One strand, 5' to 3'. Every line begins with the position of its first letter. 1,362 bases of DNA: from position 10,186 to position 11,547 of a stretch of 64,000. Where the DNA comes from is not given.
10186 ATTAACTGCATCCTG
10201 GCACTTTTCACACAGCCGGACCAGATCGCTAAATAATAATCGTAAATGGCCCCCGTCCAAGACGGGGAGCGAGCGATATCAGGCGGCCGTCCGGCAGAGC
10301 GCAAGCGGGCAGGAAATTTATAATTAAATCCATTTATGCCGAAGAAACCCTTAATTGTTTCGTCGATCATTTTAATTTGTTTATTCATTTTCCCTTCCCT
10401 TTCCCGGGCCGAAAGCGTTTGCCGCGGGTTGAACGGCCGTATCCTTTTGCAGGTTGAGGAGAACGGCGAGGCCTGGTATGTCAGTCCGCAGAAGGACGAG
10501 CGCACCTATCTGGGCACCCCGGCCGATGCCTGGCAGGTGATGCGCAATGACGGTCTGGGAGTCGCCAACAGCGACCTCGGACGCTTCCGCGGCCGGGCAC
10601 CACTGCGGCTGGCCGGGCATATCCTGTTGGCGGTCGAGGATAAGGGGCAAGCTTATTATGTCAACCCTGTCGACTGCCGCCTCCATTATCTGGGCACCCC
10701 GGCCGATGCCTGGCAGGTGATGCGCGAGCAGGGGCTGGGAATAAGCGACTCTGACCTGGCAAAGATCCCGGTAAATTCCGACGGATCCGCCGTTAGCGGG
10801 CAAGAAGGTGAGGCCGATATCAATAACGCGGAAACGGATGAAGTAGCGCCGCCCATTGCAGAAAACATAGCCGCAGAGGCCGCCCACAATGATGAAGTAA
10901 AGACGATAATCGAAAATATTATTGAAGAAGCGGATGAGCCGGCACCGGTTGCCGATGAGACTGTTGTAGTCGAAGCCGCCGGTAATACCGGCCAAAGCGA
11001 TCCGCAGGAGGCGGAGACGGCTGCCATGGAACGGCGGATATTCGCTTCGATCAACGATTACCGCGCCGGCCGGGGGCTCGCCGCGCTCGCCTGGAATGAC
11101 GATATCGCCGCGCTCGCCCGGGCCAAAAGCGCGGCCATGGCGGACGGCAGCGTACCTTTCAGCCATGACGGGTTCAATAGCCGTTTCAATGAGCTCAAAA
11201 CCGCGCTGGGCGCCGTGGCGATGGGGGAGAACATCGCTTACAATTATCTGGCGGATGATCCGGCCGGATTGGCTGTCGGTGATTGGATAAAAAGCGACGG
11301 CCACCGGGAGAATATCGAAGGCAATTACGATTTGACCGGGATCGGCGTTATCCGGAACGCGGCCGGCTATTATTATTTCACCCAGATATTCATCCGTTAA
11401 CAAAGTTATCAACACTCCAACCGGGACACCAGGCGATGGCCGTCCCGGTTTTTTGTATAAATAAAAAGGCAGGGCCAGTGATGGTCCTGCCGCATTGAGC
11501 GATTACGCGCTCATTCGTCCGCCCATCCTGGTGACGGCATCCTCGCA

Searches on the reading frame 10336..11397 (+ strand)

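Call 5: search_protein_families(library=pfam, proteins=[window:10336-11397:+], max_evalue=0.1)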
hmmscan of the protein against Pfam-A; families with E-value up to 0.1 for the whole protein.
window:10336-11397:+ (354 aa): 2 families
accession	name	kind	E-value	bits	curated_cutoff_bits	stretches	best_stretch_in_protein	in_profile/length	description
PF00188.32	CAP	-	3.9e-15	57.2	21.1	1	238-352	3-117/117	Cysteine-rich secretory protein family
PF03437.21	BtpA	-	0.027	14.4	30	1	180-266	16-102/254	BtpA family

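Call 6: search_protein_families(library=ncbifam, proteins=[window:10336-11397:+], max_evalue=0.1)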
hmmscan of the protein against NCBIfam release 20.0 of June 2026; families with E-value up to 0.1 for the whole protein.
window:10336-11397:+ (354 aa): 2 families
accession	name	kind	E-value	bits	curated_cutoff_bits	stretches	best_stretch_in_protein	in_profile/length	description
TIGR02909.1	spore_YkwD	subfamily_domain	9.7e-15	54.6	171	1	229-353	2-126/127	uncharacterized protein, YkwD family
NF052539.1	DivAsocLipDalA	equivalog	0.00048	20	200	1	218-349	34-165/169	divisome-associated lipoprotein DalA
